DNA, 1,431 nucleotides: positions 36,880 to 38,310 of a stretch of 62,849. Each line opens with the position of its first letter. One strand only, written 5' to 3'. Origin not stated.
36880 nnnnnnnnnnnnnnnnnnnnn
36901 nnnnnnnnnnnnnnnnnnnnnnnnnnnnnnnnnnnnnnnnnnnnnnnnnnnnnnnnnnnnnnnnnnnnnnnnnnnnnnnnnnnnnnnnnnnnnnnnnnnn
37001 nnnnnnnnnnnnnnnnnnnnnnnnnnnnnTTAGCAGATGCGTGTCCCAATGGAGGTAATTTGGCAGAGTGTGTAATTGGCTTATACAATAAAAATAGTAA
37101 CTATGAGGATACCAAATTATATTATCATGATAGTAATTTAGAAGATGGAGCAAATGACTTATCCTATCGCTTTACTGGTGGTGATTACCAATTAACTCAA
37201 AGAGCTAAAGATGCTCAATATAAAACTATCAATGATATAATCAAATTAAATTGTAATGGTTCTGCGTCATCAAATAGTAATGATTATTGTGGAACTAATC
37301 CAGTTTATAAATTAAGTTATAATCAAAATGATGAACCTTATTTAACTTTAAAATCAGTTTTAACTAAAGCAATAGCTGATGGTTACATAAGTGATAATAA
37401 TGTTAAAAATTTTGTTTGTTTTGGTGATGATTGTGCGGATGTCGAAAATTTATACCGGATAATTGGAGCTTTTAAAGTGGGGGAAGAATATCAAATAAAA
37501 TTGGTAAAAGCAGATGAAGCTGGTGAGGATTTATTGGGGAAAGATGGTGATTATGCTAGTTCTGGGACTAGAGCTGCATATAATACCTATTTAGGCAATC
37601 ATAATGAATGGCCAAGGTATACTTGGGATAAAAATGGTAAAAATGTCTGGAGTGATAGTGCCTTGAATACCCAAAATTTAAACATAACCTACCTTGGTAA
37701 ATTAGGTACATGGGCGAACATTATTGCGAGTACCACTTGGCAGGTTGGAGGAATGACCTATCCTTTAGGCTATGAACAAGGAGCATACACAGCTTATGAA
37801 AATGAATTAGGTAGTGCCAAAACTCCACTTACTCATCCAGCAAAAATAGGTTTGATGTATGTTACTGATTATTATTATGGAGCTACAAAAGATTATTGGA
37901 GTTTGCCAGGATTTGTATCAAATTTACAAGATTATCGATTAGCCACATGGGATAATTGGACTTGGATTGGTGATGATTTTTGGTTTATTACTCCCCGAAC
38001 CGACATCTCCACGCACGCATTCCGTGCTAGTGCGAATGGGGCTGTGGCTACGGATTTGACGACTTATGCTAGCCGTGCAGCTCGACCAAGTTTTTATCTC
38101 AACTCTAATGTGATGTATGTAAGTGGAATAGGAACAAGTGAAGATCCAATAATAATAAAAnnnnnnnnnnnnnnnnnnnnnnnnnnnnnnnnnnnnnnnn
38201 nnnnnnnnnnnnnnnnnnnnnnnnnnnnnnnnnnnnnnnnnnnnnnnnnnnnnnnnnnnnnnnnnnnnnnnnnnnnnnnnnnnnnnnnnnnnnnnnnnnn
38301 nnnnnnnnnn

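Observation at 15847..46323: Fifteen-member family sharing a SipW-type signal peptide and a TasA-like N-module fills over half the window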

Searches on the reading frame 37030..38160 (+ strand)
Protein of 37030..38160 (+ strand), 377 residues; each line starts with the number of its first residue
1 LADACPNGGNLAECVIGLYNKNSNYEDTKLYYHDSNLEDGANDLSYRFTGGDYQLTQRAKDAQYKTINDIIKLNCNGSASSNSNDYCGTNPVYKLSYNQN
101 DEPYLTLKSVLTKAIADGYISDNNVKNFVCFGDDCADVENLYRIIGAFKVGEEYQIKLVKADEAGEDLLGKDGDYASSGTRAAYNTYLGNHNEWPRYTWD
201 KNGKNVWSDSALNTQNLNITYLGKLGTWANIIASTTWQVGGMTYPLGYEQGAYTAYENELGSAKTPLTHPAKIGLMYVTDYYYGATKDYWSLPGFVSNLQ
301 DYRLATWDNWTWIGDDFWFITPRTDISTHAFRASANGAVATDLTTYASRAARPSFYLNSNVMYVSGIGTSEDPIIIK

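Call 56: predict_structure(alignment_id=A3)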
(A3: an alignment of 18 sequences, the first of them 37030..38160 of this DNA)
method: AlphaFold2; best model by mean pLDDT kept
length: 377 residues; sequences in the alignment: 18
mean_pLDDT: 88.9   pTM: 0.92
mean pLDDT of the five models: 88.9, 86.4, 85.2, 81.6, 76.4
residues with pLDDT >= 90: 240; 70-90: 108; 50-70: 28; < 50: 1
segments of 3 or more residues with pLDDT < 50: none
pLDDT, mean of each block of 10 residues (from residue 1): 77 92 79 93 96 96 95 90 83 87 85 96 94 76 97 96 91 76 62 79 80 95 93 94 80 94 92 97 96 90 94 93 80 92 87 97 92 92
secondary structure, 60 per line:
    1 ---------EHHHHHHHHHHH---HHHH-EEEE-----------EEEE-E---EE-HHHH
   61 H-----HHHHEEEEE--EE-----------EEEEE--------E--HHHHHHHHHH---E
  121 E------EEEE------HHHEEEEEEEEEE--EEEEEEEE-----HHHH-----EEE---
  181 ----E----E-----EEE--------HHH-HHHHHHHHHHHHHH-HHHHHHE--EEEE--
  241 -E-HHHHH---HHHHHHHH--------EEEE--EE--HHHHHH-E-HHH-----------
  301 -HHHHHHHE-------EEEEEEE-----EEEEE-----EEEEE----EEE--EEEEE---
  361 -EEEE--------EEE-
elements in order: H11-21 H25-28 E30-33 E45-48 H57-61 H67-70 E71-75 E91-95 H107-116 E128-131 E141-150 E153-160 H166-169 E175-177 E196-198 H211-224 H226-231 E235-238 H244-248 H252-259 E268-271 H278-283 H302-308 E317-323 E329-333 E339-343 E348-350 E353-357 E362-365 E374-376

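Call 58: fold_search(model_id=the predicted structure, library=pdb)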
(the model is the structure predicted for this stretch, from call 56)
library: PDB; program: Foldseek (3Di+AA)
matches with E <= 10: 139; with E <= 0.001: 1
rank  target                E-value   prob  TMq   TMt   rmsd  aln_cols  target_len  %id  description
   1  9qa6                  2.0e-07  1.00  0.39  0.19   7.5       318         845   15  Cryo-EM structure of Thomasclavelia ramosa IgA peptidase (IgAse) active site mutant (S32-N876) (released 2025-06-25)
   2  4qkg                  1.1e+00  0.12  0.11  0.34   7.7        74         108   14  Monomeric form of human LLT1, a ligand for NKR-P1 (released 2015-03-11)
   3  2p6y                  1.3e+00  0.02  0.06  0.13  10.1        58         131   12  X-ray structure of the protein Q9KM02_VIBCH from Vibrio cholerae at the resolution 1.63 A. Northeast Structural Genomics (released 2007-06-05)
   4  3p5u                  2.5e+00  0.02  0.06  0.09  14.1        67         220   18  Actinidin from Actinidia arguta planch (Sarusashi) (released 2010-11-03)
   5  4hhq                  2.5e+00  0.01  0.07  0.08  13.0       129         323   11  Serum paraoxonase-1 by directed evolution with the H115Q and H134Q mutations (released 2013-03-27)
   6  8q4e_A                2.8e+00  0.16  0.10  0.28   1.8        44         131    9  Structure of Legionella pneumophila Lcl C-terminal domain (released 2023-12-27)
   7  7zr0_B                2.8e+00  0.01  0.06  0.04   8.8        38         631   21  CryoEM structure of HSP90-CDC37-BRAF(V600E) complex. (released 2022-12-14)
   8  6rut_G                3.0e+00  0.01  0.10  0.05  14.3       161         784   11  Mycoplasma Genitalium Heterodimer Nap Complex (P140-P110 globular) (released 2020-06-24)
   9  3pie_D                3.2e+00  0.03  0.06  0.02   6.7        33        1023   21  Crystal structure of the 5'->3' exoribonuclease Xrn1, E178Q mutant (released 2011-02-09)
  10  6tm0_A                3.4e+00  0.03  0.11  0.05   8.2        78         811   15  N-Domain P40/P90 Mycoplasma pneumoniae complexed with 6'SL (released 2020-11-04)
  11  1yer                  3.6e+00  0.02  0.06  0.10   8.7        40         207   20  HUMAN HSP90 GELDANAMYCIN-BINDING DOMAIN, "CLOSED" CONFORMATION (released 1998-04-22)
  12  8z2q_A                3.6e+00  0.01  0.06  0.04  14.0        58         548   10  Crystal structure of trehalose synthase mutant N253Q from Deinococcus radiodurans (released 2025-01-01)
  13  2akp_A                3.8e+00  0.02  0.06  0.11   8.7        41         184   15  Hsp90 Delta24-N210 mutant (released 2006-01-31)
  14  9kqn_A                3.8e+00  0.02  0.07  0.04   8.8        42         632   21  Hsp90-Cdc37-PINK1 complex (released 2025-10-15)
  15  9x73_MODEL_1_A        3.8e+00  0.01  0.05  0.08   8.1        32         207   22  Hsp90a T115E N-terminal domain (released 2026-02-11)
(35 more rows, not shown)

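Call 61: search_solved_structures(query=A3, max_evalue=1, show_alignments=1)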
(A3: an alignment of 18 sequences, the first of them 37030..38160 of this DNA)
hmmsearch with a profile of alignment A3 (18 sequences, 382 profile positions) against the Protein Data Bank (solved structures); distinct sequences matched with E-value up to 1: 1.
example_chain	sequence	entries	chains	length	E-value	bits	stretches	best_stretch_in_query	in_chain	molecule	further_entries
2key_A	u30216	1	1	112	0.49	12.6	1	77-133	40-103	Putative phage integrase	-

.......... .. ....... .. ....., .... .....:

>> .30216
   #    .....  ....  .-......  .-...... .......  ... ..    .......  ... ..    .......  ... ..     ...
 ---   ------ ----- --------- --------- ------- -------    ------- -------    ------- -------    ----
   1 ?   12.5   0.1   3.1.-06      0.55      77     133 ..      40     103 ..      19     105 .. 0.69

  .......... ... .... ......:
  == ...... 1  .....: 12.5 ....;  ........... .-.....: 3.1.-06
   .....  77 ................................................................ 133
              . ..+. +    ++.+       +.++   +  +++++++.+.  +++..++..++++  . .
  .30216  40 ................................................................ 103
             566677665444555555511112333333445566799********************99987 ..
